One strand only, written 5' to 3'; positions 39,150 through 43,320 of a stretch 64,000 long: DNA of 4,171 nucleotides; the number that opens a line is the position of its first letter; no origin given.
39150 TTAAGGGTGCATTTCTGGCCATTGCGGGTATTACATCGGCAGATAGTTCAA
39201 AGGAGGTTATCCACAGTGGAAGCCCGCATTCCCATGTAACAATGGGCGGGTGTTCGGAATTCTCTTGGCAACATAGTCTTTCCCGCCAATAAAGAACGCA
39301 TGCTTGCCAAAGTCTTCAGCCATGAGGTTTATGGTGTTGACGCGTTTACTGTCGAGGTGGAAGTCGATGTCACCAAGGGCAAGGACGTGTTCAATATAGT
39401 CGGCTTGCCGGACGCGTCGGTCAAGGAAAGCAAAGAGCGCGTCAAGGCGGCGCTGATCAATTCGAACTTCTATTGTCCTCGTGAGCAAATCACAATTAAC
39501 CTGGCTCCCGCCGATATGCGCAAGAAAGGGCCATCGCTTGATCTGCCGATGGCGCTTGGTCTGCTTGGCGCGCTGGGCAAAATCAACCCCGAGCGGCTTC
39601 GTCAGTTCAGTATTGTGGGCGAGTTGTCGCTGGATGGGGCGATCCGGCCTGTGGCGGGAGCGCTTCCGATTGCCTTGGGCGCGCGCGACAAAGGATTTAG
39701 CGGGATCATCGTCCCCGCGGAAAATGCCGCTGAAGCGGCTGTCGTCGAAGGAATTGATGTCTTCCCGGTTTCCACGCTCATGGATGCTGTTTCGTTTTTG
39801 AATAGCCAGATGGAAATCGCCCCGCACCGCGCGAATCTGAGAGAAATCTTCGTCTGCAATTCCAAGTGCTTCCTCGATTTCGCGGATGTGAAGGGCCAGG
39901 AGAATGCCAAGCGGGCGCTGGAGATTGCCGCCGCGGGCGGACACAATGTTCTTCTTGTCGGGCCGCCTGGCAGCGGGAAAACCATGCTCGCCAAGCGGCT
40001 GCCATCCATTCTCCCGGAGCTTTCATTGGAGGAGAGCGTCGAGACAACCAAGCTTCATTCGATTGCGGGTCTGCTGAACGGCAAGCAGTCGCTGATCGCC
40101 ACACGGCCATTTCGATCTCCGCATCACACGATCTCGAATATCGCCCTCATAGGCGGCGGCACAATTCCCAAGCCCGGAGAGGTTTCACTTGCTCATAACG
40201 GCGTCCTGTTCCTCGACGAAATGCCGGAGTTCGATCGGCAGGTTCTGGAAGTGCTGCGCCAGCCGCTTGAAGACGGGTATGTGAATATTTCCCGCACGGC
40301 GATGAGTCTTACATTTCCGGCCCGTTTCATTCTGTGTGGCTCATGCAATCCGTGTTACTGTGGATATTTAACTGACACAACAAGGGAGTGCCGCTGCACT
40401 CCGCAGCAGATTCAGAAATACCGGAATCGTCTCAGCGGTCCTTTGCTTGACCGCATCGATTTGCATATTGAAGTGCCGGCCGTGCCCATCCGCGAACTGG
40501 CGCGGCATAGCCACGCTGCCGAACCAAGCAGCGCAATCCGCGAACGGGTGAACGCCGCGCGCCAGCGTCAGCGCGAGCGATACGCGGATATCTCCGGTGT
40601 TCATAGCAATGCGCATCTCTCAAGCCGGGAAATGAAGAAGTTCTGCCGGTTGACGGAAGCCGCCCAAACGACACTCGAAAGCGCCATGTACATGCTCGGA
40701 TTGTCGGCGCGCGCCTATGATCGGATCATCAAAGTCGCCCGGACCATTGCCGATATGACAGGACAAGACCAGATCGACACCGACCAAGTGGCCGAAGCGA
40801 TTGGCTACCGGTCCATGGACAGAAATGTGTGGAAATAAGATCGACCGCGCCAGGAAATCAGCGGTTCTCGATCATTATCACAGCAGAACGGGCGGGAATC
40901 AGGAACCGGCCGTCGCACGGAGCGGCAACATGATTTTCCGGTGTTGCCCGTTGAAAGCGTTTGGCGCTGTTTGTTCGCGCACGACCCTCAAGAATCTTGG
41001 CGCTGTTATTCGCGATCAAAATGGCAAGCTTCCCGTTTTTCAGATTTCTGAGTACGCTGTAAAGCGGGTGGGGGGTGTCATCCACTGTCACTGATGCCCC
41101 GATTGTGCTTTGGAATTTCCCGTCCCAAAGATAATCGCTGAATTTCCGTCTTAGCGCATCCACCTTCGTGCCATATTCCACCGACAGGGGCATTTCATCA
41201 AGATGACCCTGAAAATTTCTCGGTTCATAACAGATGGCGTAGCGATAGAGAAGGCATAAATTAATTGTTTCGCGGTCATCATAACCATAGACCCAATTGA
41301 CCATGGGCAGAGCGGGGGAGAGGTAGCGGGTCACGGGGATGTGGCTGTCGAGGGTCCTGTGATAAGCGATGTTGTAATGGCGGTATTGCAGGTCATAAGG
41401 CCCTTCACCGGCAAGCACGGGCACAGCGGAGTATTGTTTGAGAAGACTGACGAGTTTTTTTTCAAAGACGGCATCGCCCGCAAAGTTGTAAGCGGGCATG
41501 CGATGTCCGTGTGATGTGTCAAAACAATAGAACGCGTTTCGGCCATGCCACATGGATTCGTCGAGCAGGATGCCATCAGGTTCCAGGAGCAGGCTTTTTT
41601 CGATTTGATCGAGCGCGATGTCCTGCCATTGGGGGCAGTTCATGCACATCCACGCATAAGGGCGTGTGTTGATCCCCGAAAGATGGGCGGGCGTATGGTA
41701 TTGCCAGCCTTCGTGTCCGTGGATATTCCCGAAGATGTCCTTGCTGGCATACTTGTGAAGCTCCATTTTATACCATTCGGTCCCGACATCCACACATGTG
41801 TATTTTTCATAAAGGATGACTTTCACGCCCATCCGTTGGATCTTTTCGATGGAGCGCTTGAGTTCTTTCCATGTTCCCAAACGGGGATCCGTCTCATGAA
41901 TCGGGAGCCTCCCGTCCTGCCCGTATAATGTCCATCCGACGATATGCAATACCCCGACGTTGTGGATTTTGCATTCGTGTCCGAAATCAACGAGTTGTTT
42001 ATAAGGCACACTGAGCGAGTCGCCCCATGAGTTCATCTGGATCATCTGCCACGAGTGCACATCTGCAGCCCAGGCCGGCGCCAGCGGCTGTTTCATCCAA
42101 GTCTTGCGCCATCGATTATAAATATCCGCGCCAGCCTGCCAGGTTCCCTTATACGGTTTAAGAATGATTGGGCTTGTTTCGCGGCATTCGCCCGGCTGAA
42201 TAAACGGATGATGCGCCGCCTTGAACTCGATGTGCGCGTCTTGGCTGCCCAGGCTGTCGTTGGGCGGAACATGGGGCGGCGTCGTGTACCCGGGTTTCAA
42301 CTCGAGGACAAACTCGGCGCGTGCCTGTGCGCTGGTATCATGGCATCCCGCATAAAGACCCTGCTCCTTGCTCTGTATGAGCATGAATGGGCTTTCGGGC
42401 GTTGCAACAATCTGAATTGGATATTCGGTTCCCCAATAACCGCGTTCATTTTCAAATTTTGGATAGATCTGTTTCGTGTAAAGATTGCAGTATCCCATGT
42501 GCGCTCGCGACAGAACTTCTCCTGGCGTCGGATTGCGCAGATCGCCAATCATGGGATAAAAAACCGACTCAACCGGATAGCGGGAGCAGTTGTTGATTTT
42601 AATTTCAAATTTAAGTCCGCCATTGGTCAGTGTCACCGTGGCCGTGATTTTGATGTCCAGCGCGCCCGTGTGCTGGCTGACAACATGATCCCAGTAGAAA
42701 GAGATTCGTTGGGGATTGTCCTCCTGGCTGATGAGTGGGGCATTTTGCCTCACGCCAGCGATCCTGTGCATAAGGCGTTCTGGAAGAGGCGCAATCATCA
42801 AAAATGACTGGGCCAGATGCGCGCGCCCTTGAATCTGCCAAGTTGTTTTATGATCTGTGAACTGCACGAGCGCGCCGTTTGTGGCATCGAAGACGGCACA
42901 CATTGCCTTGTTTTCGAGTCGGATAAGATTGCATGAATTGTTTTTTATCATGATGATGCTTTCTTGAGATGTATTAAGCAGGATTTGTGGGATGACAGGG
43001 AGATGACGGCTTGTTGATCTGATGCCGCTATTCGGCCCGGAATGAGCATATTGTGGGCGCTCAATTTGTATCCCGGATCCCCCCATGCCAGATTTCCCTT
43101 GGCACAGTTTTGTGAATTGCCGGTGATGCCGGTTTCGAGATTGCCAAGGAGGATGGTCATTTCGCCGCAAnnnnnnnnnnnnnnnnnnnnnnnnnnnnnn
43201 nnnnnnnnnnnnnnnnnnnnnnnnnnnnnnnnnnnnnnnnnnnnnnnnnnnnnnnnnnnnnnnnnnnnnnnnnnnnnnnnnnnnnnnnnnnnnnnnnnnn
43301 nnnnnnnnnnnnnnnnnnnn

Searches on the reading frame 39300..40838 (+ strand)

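Call 21: search_protein_families(library=pfam, proteins=[window:39300-40838:+], max_evalue=0.001)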
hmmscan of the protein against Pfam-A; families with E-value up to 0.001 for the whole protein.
window:39300-40838:+ (512 aa): 11 families
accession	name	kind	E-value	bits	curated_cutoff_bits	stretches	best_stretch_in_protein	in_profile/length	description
PF01078.27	Mg_chelatase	-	1.1e-96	322.6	20.3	1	193-398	1-205/207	Magnesium chelatase, subunit ChlI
PF13541.12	ChlI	-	3.5e-45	153.3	27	1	20-142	1-121/121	Subunit ChlI of Mg-chelatase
PF13335.12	Mg_chelatase_C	-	6.3e-32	110.5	26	1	408-504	2-94/94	Magnesium chelatase, subunit ChlI C-terminal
PF00493.29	MCM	-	1.8e-09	37.5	23.3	1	291-362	113-184/224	MCM P-loop domain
PF07728.20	AAA_5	-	1.2e-07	32.3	22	1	216-351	1-123/139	AAA domain (dynein-related subfamily)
PF05362.19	Lon_C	-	1.5e-07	31.6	21.1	1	38-146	63-176/205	Lon protease (S16) C-terminal proteolytic domain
PF05496.18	RuvB_N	-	5.4e-06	26.7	27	0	195-233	7-52/159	Holliday junction DNA helicase RuvB P-loop domain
PF00158.32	Sigma54_activat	-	2.3e-05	24.6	20.2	0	290-327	84-121/168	Sigma-54 interaction domain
PF13191.12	AAA_16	-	0.00011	23.2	32.6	1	205-238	14-48/167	AAA ATPase domain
PF13401.12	AAA_22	-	0.00031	21.5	27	0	216-260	7-52/130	AAA domain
PF00004.35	AAA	-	0.00083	20.2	21.2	0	217-234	1-18/131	ATPase family associated with various cellular activities (AAA)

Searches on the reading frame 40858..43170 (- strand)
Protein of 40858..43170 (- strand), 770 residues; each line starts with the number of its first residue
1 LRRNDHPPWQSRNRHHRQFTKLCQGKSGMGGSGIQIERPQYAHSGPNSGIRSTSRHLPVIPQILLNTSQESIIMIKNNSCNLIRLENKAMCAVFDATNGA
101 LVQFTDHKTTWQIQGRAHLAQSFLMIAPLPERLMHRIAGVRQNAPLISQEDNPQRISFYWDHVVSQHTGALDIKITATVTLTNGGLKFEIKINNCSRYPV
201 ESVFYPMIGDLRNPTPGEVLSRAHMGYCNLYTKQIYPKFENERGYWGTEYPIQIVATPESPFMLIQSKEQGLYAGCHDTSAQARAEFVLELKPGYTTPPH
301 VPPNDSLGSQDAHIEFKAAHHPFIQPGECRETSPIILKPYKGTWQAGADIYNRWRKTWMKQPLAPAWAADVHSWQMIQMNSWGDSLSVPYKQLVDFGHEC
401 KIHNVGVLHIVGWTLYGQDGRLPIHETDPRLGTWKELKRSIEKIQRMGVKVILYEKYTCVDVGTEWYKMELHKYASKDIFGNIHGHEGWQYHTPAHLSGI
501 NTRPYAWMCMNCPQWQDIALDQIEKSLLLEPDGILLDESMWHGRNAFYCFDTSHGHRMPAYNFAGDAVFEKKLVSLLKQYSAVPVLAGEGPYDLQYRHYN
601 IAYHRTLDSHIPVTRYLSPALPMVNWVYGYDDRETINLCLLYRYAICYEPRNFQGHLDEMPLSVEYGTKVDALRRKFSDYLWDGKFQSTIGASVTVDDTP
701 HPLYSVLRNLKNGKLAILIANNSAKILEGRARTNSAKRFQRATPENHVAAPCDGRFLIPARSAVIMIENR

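Call 21: search_protein_families(library=pfam, proteins=[window:40858-43170:-], max_evalue=0.001)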
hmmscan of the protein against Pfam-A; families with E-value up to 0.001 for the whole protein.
window:40858-43170:- (770 aa): 1 family
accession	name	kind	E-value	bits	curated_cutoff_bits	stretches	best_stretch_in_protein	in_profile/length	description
PF19773.5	DUF6259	-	1.2e-12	48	28.7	1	335-629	7-290/300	Domain of unknown function (DUF6259)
